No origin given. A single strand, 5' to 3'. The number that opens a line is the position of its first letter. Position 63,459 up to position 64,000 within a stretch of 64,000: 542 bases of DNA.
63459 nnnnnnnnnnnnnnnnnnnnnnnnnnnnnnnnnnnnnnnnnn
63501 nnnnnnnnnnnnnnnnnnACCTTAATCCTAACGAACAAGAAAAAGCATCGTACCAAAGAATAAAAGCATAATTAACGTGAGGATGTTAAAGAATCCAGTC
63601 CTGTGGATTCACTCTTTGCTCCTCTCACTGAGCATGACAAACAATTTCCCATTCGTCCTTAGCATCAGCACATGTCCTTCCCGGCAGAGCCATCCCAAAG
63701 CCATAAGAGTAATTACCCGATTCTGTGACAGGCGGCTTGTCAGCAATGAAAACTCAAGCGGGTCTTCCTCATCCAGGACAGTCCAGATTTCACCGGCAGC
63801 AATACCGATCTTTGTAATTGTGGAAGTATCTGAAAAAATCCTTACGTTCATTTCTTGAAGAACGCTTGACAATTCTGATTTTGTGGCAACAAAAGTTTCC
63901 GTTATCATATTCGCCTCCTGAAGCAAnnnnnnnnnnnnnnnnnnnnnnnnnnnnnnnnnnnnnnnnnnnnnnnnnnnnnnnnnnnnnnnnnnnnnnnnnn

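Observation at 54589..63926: Two paralogous small DUF2582-like winged-helix proteins each head a metal-related operon; candidate novel metal-responsive regulators of the Cu/Ag efflux region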

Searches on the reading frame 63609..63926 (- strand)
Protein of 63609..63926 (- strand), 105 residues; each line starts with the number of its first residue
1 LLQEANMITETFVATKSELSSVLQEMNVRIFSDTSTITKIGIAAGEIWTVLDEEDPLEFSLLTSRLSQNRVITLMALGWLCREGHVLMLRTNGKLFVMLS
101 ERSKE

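Call 3: search_protein_families(library=pfam, max_evalue=0.01, proteins=[window:63609-63926:-])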
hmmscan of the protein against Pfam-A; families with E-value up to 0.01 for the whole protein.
window:63609-63926:- (105 aa): 1 family
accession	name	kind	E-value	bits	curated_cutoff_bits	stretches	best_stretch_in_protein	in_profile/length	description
PF10771.15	DUF2582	-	6.4e-13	49.1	24.2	1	39-98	5-64/65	Winged helix-turn-helix domain (DUF2582)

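Call 14: find_encoding_contigs(protein=window:63609-63908:-, flank=10000, max_places=3)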
Protein window:63609-63908:- (99 aa): 4 contigs read that carry it; 3 places shown.
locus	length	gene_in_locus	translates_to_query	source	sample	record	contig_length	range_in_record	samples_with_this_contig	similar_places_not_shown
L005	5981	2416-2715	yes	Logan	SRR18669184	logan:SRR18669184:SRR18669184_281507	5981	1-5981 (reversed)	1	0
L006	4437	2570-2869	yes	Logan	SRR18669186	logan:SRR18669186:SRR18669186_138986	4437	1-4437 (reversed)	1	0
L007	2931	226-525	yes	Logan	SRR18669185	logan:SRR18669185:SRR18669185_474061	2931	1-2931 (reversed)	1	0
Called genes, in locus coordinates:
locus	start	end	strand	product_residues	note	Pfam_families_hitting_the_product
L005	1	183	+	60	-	?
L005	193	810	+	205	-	PF07638:Sigma70_ECF (weak), PF04542:Sigma70_r2, PF08281:Sigma70_r4_2, PF04545:Sigma70_r4 (weak)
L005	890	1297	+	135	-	-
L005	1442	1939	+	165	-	-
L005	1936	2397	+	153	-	PF13801:Metal_resist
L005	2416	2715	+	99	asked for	PF10771:DUF2582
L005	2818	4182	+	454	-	PF02321:OEP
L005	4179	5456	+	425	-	PF19335:HMBD, PF25954:Beta-barrel_RND_2, PF25944:Beta-barrel_RND, PF25967:RND-MFP_C (weak), PF25975:CzcB_C, PF25989:YknX_C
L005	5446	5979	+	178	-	?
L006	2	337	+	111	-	?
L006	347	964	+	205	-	PF07638:Sigma70_ECF (weak), PF04542:Sigma70_r2, PF08281:Sigma70_r4_2, PF04545:Sigma70_r4 (weak)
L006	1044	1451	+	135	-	-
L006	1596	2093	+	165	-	-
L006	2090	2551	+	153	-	PF13801:Metal_resist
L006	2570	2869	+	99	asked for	PF10771:DUF2582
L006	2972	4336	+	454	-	PF02321:OEP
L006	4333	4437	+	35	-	?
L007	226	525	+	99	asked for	PF10771:DUF2582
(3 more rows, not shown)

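Call 19: find_homologous_proteins(query=window:63609-63908:-, max_evalue=0.001)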
Query window:63609-63908:- (99 aa): 14 proteins with E <= 0.001 among 14 candidates.
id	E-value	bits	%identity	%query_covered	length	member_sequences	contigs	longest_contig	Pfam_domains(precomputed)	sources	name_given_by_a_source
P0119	1.4e-55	202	100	100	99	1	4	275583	PF10771.16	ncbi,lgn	-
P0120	2.6e-17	80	51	82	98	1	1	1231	PF10771.16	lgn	-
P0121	1.2e-14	72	55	68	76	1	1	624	PF10771.16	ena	-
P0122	8.7e-13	66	54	68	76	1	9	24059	PF10771.16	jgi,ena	-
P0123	1.2e-12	65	52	67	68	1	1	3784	PF10771.16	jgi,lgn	jgi:hypothetical protein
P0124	2.6e-12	64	54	67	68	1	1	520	PF10771.16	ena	-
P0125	3.2e-12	64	49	66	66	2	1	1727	PF10771.16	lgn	-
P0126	7.9e-12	63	55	64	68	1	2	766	PF10771.16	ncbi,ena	-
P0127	1.8e-11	62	49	68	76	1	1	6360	PF10771.16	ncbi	-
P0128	1.0e-9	56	51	68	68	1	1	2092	PF10771.16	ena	-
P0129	4.6e-8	51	44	70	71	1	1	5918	PF10771.16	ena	-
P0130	1.1e-7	49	48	53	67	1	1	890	PF10771.16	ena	-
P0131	1.3e-7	49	50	57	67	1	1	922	PF10771.16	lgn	-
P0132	2.1e-5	42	49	53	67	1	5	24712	PF10771.16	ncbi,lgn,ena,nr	ncbi:MAG: winged helix-turn-helix domain-containing protein [Candidatus Omnitrophica bacterium]|nr:w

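Call 37: find_encoding_contigs(protein=P0122, flank=9000, max_places=1)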
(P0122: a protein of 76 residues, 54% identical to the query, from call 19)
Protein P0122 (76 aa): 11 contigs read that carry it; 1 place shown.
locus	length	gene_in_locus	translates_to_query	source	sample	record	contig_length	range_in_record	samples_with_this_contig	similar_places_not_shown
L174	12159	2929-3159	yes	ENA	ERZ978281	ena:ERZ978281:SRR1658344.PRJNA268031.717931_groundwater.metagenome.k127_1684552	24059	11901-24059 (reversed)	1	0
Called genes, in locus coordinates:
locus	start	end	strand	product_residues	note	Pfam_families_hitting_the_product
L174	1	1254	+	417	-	?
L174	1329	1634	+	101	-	-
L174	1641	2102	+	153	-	-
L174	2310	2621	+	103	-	-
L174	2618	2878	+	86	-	-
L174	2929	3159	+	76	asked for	PF10771:DUF2582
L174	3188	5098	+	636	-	PF00122:E1-E2_ATPase, PF00702:Hydrolase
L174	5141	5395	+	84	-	PF19335:HMBD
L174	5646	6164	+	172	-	PF00080:Sod_Cu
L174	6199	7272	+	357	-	PF00892:EamA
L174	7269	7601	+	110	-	PF02694:UPF0060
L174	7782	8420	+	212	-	PF09990:DUF2231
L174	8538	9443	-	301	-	-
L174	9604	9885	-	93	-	PF01925:TauE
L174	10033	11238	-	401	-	PF13384:HTH_23 (weak), PF13518:HTH_28, PF13551:HTH_29 (weak), PF13565:HTH_32 (weak)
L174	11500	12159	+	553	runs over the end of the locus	PF00350:Dynamin_N, PF01926:MMR_HSR1 (faint)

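Call 44: search_protein_families(library=ncbifam, max_evalue=0.01, proteins=[window:63609-63908:-, L005:890-1297:+, L005:1442-1939:+, L005:1936-2397:+, L005:193-810:+])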
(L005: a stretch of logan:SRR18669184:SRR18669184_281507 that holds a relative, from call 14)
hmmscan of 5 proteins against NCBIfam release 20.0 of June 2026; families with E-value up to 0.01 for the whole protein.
window:63609-63908:- (99 aa): 0 families

L005:890-1297:+ (135 aa): 0 families

L005:1442-1939:+ (165 aa): 1 family
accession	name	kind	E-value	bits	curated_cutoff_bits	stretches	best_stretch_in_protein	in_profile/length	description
TIGR03988.1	antisig_RsrA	equivalog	8.9e-06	25.7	62.5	1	3-54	2-53/77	mycothiol system anti-sigma-R factor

L005:1936-2397:+ (153 aa): 0 families

L005:193-810:+ (205 aa): 105 families (the best 25 are shown)
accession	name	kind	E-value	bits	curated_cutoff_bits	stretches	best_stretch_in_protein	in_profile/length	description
NF007223.0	PRK09641.1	equivalog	3.1e-37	128.2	209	1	21-202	9-186/187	RNA polymerase sigma factor SigW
TIGR02948.1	SigW_bacill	equivalog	6.6e-33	114.3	243.1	1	21-201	9-185/187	RNA polymerase sigma factor SigW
TIGR02985.1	Sig70_bacteroi1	subfamily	2e-32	112.6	126.4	1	31-200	2-162/162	RNA polymerase sigma-70 factor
NF004113.0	PRK05602.1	equivalog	2.6e-31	108.9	208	1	10-202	25-203/211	RNA polymerase sigma factor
NF009166.1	PRK12513.1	equivalog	4.5e-31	108.1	206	1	13-203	5-189/193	RNA polymerase sigma factor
NF008888.0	PRK11922.1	equivalog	1.9e-29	103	204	1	6-204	6-200/231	RNA polymerase sigma factor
TIGR02937.1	sigma70-ECF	superfamily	1.3e-28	99.7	42.9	1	31-200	2-165/165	sigma-70 family RNA polymerase sigma factor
TIGR02939.1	RpoE_Sigma70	equivalog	1.6e-28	100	236.15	1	13-202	3-188/190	RNA polymerase sigma factor RpoE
NF006930.0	PRK09415.1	subfamily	2.4e-26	92.7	198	1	26-202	12-177/179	RNA polymerase factor sigma C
NF009171.0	PRK12518.1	equivalog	1.7e-25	90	208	1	13-201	10-185/191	RNA polymerase sigma factor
NF007229.0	PRK09647.1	equivalog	1.5e-24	86.5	265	1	30-202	44-204/220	RNA polymerase sigma factor SigE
NF058625.1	sigma_PG0214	equivalog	7.6e-24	84.3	130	1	29-202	3-163/170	GFO_1088 family ECF-type sigma factor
NF009172.0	PRK12519.1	subfamily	4.2e-22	78.6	222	1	13-203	12-192/194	RNA polymerase sigma factor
NF009190.0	PRK12538.1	equivalog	7.4e-21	74.9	303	1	13-201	46-220/233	RNA polymerase sigma factor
NF007225.0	PRK09643.1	equivalog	1.1e-20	74.2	190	1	16-202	13-184/204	RNA polymerase sigma factor SigM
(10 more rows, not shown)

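Call 56: find_encoding_contigs(protein=P0127, flank=8000, max_places=1)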
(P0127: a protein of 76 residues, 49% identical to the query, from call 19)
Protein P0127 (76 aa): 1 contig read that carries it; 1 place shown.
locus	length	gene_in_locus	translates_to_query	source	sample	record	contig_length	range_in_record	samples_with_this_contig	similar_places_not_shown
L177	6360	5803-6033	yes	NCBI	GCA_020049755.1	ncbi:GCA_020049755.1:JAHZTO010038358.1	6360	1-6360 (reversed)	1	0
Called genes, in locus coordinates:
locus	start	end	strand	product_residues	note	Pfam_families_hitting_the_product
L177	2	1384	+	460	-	?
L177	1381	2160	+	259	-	PF25967:RND-MFP_C (weak), PF25989:YknX_C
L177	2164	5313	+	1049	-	PF00873:ACR_tran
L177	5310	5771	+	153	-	-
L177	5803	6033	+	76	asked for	PF10771:DUF2582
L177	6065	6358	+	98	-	?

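Call 60: search_protein_families(library=pfam, max_evalue=0.05, proteins=[L174:1329-1634:+, L174:1641-2102:+, L174:2310-2621:+, L174:2618-2878:+])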
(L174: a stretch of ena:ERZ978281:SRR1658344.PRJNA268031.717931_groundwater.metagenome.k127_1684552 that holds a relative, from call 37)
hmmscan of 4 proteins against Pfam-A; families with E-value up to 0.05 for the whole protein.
L174:1329-1634:+ (101 aa): 0 families

L174:1641-2102:+ (153 aa): 0 families

L174:2310-2621:+ (103 aa): 0 families

L174:2618-2878:+ (86 aa): 0 families

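Call 68: find_encoding_contigs(protein=P0128, flank=5000, max_places=2)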
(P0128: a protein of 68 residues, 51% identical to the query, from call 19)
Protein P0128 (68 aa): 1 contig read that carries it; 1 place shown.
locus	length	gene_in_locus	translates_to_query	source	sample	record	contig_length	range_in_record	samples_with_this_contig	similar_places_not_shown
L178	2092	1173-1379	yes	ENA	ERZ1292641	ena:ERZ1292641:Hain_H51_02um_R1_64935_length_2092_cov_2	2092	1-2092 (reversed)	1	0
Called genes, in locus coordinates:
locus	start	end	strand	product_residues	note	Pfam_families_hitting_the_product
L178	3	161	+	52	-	?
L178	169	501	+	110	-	-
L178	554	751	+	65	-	PF11154:DUF2934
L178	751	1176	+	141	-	PF13646:HEAT_2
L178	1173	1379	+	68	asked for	PF10771:DUF2582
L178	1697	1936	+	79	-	-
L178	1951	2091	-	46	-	?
